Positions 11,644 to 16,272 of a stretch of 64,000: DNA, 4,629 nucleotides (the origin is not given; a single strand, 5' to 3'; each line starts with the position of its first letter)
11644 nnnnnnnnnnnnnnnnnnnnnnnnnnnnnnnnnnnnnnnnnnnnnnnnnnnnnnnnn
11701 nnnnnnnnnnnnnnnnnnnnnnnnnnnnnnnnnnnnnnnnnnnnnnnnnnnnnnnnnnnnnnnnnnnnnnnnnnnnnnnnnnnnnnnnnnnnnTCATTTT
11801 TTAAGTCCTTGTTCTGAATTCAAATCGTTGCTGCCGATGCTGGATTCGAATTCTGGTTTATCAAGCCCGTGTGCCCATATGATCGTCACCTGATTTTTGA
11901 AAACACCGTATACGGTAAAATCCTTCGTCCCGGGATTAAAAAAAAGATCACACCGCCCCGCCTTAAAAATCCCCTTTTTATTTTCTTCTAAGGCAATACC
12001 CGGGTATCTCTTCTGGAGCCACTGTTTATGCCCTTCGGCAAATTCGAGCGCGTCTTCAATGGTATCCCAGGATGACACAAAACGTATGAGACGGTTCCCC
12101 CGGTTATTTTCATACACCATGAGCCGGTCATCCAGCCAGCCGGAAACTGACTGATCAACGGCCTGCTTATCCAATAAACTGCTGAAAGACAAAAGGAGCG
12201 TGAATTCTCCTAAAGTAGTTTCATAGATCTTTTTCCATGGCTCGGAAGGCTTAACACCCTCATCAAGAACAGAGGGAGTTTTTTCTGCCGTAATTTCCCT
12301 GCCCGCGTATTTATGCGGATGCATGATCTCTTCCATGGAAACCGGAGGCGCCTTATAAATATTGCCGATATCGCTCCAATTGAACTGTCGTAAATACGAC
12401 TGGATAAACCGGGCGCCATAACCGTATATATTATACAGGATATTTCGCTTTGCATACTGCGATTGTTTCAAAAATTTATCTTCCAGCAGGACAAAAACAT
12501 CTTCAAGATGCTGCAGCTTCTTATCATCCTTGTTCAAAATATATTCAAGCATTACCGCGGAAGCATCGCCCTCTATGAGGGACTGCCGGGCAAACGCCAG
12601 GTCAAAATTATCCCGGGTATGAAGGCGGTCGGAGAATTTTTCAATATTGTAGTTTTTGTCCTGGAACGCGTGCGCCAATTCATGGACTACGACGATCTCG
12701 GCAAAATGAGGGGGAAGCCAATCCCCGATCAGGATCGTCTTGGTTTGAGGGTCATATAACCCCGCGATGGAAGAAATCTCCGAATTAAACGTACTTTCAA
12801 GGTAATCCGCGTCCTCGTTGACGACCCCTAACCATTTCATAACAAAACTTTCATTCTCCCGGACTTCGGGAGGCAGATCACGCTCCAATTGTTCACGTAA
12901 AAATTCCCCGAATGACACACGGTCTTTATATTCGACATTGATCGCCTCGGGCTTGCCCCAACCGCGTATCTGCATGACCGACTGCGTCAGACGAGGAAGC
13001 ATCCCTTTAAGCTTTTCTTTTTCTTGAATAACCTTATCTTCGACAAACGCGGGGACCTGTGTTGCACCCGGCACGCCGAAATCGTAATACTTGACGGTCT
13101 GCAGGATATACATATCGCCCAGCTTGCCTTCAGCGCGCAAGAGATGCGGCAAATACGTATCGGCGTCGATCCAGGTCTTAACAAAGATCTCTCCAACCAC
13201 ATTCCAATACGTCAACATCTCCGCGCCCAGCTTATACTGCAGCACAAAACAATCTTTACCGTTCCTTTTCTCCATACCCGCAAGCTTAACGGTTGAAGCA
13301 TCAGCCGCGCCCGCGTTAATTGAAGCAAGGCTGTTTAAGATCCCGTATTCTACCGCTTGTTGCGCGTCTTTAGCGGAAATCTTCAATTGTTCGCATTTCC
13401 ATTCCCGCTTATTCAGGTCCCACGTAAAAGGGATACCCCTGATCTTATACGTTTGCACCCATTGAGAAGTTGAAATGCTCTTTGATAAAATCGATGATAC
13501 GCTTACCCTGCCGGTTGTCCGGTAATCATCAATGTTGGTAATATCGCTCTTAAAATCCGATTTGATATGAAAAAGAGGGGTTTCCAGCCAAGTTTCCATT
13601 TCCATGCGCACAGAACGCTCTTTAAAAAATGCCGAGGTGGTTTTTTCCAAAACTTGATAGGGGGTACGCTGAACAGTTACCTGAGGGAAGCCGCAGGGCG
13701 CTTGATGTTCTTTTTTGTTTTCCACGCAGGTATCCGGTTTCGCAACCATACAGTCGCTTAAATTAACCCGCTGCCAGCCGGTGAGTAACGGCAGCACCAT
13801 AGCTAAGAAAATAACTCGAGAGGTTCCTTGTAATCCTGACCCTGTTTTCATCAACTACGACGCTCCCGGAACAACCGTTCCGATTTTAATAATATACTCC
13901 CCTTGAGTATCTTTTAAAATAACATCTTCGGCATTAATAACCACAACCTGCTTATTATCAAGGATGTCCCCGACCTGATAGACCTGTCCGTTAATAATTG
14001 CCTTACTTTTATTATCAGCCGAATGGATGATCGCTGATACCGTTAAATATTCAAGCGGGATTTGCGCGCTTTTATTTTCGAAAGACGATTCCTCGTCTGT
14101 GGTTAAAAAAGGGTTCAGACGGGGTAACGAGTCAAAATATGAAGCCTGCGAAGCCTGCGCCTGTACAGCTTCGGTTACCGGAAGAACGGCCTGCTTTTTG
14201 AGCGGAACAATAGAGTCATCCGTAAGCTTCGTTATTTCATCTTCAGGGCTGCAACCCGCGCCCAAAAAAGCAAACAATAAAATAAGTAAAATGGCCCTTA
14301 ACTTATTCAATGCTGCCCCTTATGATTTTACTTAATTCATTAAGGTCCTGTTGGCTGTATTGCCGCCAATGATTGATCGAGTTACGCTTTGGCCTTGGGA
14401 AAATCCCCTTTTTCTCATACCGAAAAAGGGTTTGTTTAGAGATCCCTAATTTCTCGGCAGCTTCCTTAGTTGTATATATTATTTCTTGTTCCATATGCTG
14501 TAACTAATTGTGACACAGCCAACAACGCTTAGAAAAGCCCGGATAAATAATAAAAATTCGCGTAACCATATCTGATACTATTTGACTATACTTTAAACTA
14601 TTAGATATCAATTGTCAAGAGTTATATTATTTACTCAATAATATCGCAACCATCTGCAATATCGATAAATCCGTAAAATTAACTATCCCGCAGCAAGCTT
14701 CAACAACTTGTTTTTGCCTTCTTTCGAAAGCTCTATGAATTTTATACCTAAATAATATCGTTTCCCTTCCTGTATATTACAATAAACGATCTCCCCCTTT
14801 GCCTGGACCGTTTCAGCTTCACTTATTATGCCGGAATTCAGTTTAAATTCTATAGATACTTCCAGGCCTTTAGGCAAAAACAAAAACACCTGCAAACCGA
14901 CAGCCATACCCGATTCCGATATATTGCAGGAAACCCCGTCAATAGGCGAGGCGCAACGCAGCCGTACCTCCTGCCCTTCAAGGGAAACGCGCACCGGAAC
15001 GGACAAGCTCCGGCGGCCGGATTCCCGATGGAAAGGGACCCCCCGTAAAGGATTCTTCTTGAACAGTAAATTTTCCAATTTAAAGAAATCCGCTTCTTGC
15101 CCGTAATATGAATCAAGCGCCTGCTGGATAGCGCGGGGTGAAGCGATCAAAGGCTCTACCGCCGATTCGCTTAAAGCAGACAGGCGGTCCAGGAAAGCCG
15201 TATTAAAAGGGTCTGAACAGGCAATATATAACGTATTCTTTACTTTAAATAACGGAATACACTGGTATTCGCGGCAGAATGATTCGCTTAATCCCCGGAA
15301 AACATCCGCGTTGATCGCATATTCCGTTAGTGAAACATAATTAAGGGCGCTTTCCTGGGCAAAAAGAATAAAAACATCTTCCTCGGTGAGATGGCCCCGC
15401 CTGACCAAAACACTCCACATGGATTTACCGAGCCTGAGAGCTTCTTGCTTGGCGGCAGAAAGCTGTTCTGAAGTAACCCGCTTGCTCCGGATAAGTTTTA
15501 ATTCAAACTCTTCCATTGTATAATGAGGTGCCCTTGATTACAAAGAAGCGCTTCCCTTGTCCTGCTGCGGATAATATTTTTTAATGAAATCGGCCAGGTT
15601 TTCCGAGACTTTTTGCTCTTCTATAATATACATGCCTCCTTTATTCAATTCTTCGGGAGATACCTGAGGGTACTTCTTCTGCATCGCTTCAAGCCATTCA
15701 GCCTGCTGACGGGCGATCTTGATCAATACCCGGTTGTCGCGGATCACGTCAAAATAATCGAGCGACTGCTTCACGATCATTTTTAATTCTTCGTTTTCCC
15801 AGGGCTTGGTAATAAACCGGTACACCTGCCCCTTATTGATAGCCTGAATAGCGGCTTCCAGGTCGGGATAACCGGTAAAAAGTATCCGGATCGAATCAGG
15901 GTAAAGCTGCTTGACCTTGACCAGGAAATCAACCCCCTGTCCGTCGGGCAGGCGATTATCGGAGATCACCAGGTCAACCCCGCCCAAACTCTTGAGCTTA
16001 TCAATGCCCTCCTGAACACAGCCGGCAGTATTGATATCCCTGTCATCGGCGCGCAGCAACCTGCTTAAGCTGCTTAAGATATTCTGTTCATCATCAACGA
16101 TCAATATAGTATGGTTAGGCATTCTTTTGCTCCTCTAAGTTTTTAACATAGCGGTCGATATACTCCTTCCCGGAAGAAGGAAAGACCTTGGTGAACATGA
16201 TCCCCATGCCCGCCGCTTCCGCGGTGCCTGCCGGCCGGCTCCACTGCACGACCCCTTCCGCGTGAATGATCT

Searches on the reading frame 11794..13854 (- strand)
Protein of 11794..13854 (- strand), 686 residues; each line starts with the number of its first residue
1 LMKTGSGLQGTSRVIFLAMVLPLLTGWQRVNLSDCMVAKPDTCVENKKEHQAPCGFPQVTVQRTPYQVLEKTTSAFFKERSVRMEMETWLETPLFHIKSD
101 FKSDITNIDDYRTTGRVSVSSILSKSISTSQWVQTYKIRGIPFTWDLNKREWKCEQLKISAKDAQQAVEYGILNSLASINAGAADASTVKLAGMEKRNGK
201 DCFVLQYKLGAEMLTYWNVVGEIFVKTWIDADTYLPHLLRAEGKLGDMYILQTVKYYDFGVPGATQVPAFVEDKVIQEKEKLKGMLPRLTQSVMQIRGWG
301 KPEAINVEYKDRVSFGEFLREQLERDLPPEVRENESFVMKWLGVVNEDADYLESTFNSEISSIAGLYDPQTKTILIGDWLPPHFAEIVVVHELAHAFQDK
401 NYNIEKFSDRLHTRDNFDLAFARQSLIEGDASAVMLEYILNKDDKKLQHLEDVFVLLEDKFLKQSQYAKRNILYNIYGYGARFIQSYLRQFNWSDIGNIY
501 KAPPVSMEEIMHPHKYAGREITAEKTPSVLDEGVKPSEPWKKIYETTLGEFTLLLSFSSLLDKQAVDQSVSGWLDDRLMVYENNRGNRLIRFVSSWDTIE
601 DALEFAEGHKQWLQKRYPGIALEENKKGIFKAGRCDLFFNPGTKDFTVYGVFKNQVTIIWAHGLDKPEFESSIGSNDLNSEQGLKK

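Call 5: search_protein_families(library=pfam, proteins=[window:11794-13854:-], max_evalue=0.01)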
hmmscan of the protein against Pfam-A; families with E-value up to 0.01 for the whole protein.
window:11794-13854:- (686 aa): 2 families
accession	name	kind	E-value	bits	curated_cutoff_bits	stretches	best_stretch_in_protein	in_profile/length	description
PF20573.4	DUF6782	-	1.5e-07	31.4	27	1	353-436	58-135/241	Putative metallopeptidase family (DUF6782)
PF06114.19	Peptidase_M78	-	0.0089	16.3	22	0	367-438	23-89/123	IrrE N-terminal-like domain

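Call 43: search_protein_families(library=ncbifam, proteins=[window:11794-13854:-], max_evalue=0.001)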
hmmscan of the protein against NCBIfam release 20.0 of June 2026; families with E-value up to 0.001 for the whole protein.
window:11794-13854:- (686 aa): 1 family
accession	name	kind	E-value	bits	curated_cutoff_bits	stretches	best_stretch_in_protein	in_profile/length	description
NF038145.1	Hvo_1808_fam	equivalog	7.2e-34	117.8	200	1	282-615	28-383/432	Hvo_1808 family surface protein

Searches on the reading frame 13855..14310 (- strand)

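Call 5: search_protein_families(library=pfam, proteins=[window:13855-14310:-], max_evalue=0.01)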
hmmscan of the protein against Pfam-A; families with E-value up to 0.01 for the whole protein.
window:13855-14310:- (151 aa): 3 families
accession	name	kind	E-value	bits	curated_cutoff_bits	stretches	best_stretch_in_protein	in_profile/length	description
PF16537.11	T2SSB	-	0.0016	18.5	28.4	1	89-133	4-50/60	Type II secretion system protein B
PF11356.14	T2SSC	-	0.0026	18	27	1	46-134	33-132/141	Type II secretion system protein C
PF23862.1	CdsD_C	-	0.0063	17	27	0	96-133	10-47/56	CdsD C-terminal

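Call 43: search_protein_families(library=ncbifam, proteins=[window:13855-14310:-], max_evalue=0.001)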
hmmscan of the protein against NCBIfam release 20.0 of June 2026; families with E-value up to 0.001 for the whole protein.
window:13855-14310:- (151 aa): 0 families

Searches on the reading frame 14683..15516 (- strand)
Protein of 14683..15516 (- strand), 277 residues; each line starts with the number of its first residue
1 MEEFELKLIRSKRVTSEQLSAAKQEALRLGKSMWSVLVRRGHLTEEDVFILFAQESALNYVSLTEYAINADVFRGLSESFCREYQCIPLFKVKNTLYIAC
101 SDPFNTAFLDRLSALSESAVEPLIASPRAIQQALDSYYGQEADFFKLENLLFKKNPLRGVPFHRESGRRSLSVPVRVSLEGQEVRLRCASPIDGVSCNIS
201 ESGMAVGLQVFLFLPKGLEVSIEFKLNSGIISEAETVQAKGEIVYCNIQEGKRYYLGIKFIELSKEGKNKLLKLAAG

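Call 6: search_protein_families(library=pfam, proteins=[window:14683-15516:-], max_evalue=0.01)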
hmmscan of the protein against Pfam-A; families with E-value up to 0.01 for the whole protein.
window:14683-15516:- (277 aa): 2 families
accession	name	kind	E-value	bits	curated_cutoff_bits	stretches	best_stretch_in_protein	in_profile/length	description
PF05157.20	MshEN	-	1.4e-21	76.7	23.1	1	58-142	3-88/90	MshEN domain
PF07238.19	PilZ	-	1e-09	39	22.5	1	164-274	3-99/102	PilZ domain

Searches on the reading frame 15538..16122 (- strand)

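Call 6: search_protein_families(library=pfam, proteins=[window:15538-16122:-], max_evalue=0.01)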
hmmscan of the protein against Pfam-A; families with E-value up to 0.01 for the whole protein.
window:15538-16122:- (194 aa): 1 family
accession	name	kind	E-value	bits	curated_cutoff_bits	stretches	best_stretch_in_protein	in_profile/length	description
PF00072.30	Response_reg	-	1.2e-18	67.8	30.2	1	6-117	1-110/111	Response regulator receiver domain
